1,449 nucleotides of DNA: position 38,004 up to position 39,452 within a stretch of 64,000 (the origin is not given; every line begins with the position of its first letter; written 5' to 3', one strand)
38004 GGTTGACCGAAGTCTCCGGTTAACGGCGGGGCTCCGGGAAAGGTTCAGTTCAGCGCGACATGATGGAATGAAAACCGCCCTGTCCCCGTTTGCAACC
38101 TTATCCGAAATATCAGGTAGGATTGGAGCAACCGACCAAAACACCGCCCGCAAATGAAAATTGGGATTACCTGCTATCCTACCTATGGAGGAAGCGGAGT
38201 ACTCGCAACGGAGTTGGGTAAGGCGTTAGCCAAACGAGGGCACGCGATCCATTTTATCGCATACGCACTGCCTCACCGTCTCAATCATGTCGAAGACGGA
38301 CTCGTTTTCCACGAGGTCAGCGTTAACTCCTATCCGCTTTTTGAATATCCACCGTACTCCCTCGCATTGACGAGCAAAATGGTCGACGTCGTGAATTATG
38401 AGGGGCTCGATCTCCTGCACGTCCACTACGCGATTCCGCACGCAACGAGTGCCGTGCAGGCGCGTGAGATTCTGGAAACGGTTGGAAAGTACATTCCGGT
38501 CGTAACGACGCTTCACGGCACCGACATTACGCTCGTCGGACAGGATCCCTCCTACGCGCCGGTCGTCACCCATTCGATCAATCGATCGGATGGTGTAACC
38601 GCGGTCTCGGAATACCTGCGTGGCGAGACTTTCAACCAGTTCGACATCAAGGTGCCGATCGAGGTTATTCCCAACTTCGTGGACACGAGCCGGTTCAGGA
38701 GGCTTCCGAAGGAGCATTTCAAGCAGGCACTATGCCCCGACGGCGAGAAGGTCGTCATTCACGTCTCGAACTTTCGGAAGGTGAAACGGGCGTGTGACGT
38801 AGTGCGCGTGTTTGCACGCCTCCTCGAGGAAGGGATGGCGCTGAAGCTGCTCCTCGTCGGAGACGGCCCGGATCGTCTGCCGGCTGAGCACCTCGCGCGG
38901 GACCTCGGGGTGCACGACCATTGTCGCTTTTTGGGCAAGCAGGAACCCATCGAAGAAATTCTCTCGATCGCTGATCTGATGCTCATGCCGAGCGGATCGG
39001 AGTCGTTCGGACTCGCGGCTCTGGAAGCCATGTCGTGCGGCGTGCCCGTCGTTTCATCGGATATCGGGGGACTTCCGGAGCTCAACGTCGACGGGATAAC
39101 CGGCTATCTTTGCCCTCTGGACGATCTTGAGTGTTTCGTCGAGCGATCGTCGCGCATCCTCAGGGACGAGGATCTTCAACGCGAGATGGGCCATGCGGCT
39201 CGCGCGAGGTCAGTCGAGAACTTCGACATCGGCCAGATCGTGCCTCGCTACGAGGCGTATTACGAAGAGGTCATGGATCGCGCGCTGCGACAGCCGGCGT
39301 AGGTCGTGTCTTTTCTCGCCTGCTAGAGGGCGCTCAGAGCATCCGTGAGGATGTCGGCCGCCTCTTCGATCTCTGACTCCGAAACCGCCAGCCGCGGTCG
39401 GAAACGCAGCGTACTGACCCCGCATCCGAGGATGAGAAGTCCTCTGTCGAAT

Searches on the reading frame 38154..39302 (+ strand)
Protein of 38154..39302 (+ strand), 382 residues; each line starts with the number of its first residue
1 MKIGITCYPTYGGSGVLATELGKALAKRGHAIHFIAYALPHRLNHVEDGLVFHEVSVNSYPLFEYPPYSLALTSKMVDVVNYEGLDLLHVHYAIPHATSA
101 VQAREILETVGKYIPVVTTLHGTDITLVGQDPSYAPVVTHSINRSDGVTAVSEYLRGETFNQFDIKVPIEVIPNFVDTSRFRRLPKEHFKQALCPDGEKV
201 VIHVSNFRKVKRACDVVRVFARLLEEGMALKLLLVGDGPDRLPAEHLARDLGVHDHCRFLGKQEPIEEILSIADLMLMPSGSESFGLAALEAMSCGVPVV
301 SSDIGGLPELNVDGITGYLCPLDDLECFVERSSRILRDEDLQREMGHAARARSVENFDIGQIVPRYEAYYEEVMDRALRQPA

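Call 34: search_protein_families(library=pfam, proteins=[window:38154-39302:+], max_evalue=0.00001)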
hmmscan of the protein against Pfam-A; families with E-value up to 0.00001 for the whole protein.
window:38154-39302:+ (382 aa): 6 families
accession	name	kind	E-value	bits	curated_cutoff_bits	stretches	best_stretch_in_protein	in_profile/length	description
PF00534.26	Glycos_transf_1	-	5.9e-40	137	26.4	1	187-351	4-171/172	Glycosyl transferases group 1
PF13692.12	Glyco_trans_1_4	-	1.4e-31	110.1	27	1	199-338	2-142/142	Glycosyl transferases group 1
PF13439.12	Glyco_transf_4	-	1.1e-28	100.9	28.5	1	11-180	1-170/170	Glycosyltransferase Family 4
PF13579.12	Glyco_trans_4_4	-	6.7e-14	53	29.7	1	12-174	1-157/158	Glycosyl transferase 4-like domain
PF20706.3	GT4-conflict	-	3e-12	46.7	26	1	208-309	209-318/385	Family 4 Glycosyltransferase in conflict systems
PF13477.12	Glyco_trans_4_2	-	3.3e-10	40.7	23.4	1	21-151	16-138/139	Glycosyl transferase 4-like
